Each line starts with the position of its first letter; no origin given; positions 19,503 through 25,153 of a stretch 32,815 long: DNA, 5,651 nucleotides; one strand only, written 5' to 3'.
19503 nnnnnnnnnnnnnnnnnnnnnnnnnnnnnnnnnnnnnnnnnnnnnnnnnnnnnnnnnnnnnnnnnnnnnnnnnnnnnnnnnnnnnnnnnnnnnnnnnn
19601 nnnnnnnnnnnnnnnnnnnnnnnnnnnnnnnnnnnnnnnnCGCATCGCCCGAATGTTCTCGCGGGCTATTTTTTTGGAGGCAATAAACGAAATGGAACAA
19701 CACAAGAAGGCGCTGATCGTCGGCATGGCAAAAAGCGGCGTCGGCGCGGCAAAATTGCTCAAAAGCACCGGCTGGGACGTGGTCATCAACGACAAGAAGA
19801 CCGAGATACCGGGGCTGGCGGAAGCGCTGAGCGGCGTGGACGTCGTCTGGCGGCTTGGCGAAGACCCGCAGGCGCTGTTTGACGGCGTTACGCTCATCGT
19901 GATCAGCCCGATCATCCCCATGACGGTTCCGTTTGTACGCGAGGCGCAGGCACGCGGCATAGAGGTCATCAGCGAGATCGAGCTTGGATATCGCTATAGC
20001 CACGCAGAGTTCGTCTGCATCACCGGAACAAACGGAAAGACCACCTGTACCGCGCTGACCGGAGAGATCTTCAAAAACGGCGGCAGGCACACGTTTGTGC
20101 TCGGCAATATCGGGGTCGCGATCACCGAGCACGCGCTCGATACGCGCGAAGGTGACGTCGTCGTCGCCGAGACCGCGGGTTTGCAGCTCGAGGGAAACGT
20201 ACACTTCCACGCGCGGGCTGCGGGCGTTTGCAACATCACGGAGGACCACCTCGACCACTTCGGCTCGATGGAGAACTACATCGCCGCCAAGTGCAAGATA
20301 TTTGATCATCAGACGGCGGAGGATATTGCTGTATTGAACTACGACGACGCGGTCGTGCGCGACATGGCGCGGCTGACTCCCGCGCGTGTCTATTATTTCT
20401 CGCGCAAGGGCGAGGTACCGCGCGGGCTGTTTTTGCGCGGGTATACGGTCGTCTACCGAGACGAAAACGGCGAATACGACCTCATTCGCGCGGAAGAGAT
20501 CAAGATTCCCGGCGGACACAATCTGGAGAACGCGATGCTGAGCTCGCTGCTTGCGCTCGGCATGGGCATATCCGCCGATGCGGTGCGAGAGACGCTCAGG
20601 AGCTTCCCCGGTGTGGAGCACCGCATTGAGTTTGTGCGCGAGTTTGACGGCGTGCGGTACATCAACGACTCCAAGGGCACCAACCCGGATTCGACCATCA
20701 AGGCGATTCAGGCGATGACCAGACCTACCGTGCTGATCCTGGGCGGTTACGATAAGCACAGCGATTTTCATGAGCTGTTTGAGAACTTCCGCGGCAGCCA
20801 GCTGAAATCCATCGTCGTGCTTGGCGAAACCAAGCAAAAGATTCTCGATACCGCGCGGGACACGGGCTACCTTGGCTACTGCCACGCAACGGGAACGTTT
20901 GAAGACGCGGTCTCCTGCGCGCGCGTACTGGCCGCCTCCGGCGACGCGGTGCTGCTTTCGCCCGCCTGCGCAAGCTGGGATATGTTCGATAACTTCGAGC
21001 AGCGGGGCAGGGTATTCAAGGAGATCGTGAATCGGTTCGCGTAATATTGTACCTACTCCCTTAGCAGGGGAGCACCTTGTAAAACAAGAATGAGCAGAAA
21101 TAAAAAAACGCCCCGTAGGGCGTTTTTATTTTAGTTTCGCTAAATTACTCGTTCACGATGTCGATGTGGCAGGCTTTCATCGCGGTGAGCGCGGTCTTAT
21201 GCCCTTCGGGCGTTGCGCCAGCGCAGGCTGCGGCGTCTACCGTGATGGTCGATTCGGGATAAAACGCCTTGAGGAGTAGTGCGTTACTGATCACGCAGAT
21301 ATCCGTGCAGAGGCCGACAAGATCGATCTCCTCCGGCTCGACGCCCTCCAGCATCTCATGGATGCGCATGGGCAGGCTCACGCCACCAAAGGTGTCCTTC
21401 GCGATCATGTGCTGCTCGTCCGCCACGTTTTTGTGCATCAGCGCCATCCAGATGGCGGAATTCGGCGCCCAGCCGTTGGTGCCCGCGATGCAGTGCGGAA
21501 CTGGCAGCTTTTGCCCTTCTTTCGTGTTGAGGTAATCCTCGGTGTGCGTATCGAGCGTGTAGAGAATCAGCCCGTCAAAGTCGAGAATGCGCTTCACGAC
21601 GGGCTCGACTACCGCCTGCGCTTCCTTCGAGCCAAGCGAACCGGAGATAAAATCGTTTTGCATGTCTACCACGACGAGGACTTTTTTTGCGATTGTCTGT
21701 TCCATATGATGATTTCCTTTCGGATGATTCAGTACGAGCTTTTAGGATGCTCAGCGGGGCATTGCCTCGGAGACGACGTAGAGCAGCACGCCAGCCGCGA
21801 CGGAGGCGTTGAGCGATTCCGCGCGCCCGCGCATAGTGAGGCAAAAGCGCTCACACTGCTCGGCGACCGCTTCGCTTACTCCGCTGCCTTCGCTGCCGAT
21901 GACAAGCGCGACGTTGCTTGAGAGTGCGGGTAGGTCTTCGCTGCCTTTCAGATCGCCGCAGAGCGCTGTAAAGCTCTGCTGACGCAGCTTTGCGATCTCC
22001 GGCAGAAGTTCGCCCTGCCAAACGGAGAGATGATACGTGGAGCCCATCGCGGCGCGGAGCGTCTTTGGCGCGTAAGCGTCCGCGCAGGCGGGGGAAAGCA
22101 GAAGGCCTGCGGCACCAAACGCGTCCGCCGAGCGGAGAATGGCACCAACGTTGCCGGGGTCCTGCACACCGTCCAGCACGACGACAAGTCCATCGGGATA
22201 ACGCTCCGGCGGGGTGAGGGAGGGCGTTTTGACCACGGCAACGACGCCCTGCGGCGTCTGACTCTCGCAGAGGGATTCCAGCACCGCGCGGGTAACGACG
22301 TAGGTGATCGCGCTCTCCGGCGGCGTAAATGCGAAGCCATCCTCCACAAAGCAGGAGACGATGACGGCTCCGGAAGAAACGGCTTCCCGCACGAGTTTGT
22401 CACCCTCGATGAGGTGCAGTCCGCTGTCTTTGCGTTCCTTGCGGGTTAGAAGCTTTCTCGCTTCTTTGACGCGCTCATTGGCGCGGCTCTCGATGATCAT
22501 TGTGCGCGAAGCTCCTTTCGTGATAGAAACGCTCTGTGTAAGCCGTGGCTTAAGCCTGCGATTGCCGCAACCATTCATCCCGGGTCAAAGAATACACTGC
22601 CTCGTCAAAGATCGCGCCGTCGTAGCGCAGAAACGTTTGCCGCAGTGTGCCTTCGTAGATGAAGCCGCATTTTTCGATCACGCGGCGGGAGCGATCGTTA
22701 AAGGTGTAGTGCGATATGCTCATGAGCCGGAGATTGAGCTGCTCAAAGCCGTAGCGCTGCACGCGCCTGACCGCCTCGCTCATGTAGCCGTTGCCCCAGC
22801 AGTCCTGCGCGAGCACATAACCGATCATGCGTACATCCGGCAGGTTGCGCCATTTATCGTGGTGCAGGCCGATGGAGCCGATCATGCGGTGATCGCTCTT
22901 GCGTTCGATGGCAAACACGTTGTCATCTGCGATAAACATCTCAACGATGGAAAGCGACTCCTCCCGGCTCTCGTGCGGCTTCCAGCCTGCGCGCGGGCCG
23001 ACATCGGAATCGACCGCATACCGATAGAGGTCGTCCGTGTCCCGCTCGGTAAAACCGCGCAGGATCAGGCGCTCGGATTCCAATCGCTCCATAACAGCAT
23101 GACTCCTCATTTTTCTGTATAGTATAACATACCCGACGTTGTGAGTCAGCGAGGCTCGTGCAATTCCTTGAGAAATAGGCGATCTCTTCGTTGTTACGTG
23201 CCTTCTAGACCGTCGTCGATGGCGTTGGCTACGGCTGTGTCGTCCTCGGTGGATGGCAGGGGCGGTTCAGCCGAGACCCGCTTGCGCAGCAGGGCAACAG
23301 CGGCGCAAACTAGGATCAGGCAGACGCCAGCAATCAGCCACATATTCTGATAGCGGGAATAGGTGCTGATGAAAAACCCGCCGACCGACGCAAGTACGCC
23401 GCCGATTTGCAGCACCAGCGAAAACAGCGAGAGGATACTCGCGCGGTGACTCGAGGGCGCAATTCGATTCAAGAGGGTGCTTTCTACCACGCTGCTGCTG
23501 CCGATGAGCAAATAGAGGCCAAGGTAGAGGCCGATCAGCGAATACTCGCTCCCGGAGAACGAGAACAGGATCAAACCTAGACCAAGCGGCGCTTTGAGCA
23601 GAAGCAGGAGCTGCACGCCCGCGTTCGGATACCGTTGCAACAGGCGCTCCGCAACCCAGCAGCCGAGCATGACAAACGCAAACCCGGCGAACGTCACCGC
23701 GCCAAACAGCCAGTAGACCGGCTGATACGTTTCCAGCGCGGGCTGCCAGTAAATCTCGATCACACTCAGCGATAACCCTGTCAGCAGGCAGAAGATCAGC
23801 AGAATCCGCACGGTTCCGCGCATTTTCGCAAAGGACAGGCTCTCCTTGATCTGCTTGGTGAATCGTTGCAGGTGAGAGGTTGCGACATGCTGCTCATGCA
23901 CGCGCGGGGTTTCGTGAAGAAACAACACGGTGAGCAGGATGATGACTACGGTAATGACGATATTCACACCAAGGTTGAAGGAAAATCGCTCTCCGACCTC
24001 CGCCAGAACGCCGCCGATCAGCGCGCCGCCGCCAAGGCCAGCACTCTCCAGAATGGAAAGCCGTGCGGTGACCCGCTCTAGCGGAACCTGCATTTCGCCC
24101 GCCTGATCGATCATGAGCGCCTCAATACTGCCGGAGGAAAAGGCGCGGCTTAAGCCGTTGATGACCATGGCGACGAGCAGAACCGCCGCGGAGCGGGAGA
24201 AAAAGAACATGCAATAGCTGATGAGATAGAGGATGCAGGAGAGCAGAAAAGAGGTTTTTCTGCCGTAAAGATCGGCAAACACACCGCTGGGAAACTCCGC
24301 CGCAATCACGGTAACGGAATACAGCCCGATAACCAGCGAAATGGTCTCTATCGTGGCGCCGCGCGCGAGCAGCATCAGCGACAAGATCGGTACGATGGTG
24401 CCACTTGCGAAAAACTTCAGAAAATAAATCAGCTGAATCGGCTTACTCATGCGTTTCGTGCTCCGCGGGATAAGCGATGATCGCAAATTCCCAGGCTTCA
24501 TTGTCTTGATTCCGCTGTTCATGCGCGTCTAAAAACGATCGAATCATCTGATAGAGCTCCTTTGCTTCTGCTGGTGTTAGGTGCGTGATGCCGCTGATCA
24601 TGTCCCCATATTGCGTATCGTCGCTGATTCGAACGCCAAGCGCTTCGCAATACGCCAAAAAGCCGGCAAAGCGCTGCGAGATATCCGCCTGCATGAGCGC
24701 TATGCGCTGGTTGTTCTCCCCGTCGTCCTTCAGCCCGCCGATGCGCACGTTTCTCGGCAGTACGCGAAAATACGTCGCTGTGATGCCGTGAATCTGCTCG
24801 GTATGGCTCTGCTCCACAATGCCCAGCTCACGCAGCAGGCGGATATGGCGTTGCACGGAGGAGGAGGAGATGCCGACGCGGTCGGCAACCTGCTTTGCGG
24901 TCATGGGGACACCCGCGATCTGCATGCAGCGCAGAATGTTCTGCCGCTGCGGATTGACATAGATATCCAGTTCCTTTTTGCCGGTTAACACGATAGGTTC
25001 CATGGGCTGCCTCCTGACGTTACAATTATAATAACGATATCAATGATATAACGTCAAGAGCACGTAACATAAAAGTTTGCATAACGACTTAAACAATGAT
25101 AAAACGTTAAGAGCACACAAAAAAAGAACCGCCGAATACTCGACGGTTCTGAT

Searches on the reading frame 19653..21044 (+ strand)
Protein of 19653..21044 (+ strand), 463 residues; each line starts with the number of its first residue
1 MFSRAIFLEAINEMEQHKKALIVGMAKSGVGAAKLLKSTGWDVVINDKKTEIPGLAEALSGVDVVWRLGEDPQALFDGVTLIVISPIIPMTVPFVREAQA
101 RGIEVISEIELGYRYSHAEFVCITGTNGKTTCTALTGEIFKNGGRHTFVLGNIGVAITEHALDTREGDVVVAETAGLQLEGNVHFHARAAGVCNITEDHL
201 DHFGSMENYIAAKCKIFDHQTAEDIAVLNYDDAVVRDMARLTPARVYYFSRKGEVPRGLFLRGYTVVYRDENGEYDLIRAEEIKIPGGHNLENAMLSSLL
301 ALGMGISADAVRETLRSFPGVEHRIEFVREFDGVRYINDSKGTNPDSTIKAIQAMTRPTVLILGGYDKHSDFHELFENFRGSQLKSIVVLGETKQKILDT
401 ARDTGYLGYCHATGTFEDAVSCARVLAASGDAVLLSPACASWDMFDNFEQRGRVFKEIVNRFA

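Call 4: search_protein_families(library=pfam, proteins=[window:19653-21044:+], max_evalue=0.01)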
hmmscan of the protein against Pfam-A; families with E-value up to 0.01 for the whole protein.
window:19653-21044:+ (463 aa): 3 families
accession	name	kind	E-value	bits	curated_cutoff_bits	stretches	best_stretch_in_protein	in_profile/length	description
PF08245.18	Mur_ligase_M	-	3.5e-28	99.4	24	1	123-300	1-199/200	Mur ligase middle domain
PF02875.26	Mur_ligase_C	-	7.9e-18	66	28.4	1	323-439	1-127/127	Mur ligase, glutamate ligase domain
PF21799.2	MurD-like_N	-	2.3e-11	44.3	27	1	18-106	1-87/88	Mur ligase MurD-like, N-terminal domain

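Call 5: search_protein_families(library=ncbifam, proteins=[window:19653-21044:+], max_evalue=0.01)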
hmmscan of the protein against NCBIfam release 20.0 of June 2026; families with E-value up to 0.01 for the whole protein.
window:19653-21044:+ (463 aa): 24 families
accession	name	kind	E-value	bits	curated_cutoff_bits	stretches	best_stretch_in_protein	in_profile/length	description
TIGR01087.1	murD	equivalog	7e-115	384.6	211.95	1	20-460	2-440/441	UDP-N-acetylmuramoyl-L-alanine--D-glutamate ligase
TIGR01082.1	murC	equivalog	1.3e-38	133.3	335.1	1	24-355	6-340/449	UDP-N-acetylmuramate--L-alanine ligase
TIGR01143.1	murF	subfamily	2.6e-28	99.2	288.6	1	116-408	72-376/418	UDP-N-acetylmuramoyl-tripeptide--D-alanyl-D-alanine ligase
NF001126.0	PRK00139.1-4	equivalog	2.5e-27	95.6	373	2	192-340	199-348/486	UDP-N-acetylmuramoyl-L-alanyl-D-glutamate--2,6-diaminopimelate ligase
NF053647.1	pMurD2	equivalog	2.8e-27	95.7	550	2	19-254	2-237/405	pseudomurein biosynthesis peptide ligase pMurD2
NF008896.0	PRK11929.1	equivalog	4.7e-27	94.2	1023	3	175-242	190-259/965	bifunctional UDP-N-acetylmuramoyl-L-alanyl-D-glutamate--2,6-diaminopimelate ligase MurE/UDP-N-acetylmuramoyl-tripeptide--D-alanyl-D-alanine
TIGR01085.1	murE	subfamily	7.9e-27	94.3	257.3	2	186-339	177-337/472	UDP-N-acetylmuramyl-tripeptide synthetase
NF001124.0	PRK00139.1-2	equivalog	8.1e-27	94.1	476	2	176-339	188-356/500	UDP-N-acetylmuramoyl-L-alanyl-D-glutamate--2,6-diaminopimelate ligase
NF053645.1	pMurC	equivalog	1.2e-26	93.5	560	2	32-240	14-232/492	pseudomurein biosynthesis peptide ligase pMurC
NF053646.1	pMurD1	equivalog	2.8e-25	88.9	610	1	19-363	2-356/465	pseudomurein biosynthesis peptide ligase pMurD1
NF008041.0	PRK10773.1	equivalog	5.8e-18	64.8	551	1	115-357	97-350/453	UDP-N-acetylmuramoyl-tripeptide--D-alanyl-D-alanine ligase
NF001123.0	PRK00139.1-1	equivalog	7.7e-18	64.4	586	2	188-355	198-370/493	UDP-N-acetylmuramoyl-L-alanyl-D-glutamate--2,6-diaminopimelate ligase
NF011171.0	PRK14573.1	equivalog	3.1e-16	58.4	1015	1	33-338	21-320/809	bifunctional UDP-N-acetylmuramate--L-alanine ligase/D-alanine--D-alanine ligase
NF010623.0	PRK14016.1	subfamily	1.2e-15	56.8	877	1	120-355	482-756/871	cyanophycin synthetase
TIGR02068.2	cya_phycin_syn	equivalog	1.6e-15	56.2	850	1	121-320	482-714/862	cyanophycin synthetase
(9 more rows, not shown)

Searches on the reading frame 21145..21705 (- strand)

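Call 16: search_protein_families(library=pfam, proteins=[window:21145-21705:-], max_evalue=0.001)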
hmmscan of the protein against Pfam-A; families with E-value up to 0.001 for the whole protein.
window:21145-21705:- (186 aa): 1 family
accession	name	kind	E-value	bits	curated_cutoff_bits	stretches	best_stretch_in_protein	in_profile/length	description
PF00857.26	Isochorismatase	-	7.8e-19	68.8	27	1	9-180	2-167/175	Isochorismatase domain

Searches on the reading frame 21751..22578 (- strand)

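Call 16: search_protein_families(library=pfam, proteins=[window:21751-22578:-], max_evalue=0.001)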
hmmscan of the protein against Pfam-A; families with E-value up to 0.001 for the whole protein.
window:21751-22578:- (275 aa): 3 families
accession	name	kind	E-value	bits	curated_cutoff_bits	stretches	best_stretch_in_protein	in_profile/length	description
PF00588.24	SpoU_methylase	-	1.3e-32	113.3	29.7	1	131-267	2-142/142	SpoU rRNA Methylase family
PF22435.1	MRM3-like_sub_bind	-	2.2e-17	63.7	27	1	34-114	1-84/84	MRM3-like substrate binding domain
PF08032.17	SpoU_sub_bind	-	1.3e-06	29.1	22.8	1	56-119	1-73/76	RNA 2'-O ribose methyltransferase substrate binding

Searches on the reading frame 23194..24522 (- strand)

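Call 16: search_protein_families(library=pfam, proteins=[window:23194-24522:-], max_evalue=0.001)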
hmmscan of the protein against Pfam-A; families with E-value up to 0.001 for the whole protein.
window:23194-24522:- (442 aa): 3 families
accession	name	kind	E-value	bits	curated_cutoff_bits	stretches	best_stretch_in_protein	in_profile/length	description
PF07690.21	MFS_1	-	2.1e-32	112.9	33.4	2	31-377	3-345/347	Major Facilitator Superfamily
PF00083.30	Sugar_tr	-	5e-08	32.7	22.3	1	60-207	47-196/452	Sugar (and other) transporter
PF12832.13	MFS_1_like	-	1.6e-05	24.6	25.2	1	30-389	5-366/373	MFS_1 like family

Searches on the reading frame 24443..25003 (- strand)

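Call 16: search_protein_families(library=pfam, proteins=[window:24443-25003:-], max_evalue=0.001)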
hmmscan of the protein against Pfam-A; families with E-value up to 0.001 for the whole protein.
window:24443-25003:- (186 aa): 14 families
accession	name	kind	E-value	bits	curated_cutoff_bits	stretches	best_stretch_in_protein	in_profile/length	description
PF12840.13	HTH_20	-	3.4e-10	40.2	27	1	17-65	3-50/51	Helix-turn-helix domain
PF09339.16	HTH_IclR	-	6e-08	32.8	22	1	23-65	8-50/52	IclR helix-turn-helix domain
PF13412.12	HTH_24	-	2.7e-07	30.5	21.9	1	19-64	4-48/48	Winged helix-turn-helix DNA-binding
PF01022.26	HTH_5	-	1.1e-06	28.8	22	1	17-64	1-46/47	Bacterial regulatory protein, arsR family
PF12802.13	MarR_2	-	2.3e-06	28.1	27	1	28-66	13-53/61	MarR family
PF08279.18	HTH_11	-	1.2e-05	25.5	25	1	20-62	2-44/55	HTH domain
PF13518.12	HTH_28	-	3.9e-05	24.1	25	1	19-62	1-41/52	Helix-turn-helix domain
PF14394.12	DUF4423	-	5.9e-05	23.4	30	0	10-68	13-71/165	Domain of unknown function (DUF4423)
PF13545.12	HTH_Crp_2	-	6.9e-05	23.2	27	1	32-66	21-56/70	Crp-like helix-turn-helix domain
PF25212.1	HVO_A0114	-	7.3e-05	22.9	27.6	1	15-78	19-81/84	HVO_A0114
PF01978.25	TrmB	-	0.00018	21.7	25.6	1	33-75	22-59/68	Sugar-specific transcriptional regulator TrmB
PF08222.17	HTH_CodY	-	0.00058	19.8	27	1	34-84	5-51/61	CodY helix-turn-helix domain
PF01726.22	LexA_DNA_bind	-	0.00069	19.8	23.7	0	23-66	15-59/65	LexA DNA binding domain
PF25213.1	HVO_A0261_N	-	0.00074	19.8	35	0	19-67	12-58/86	HVO_A0261 N-terminal domain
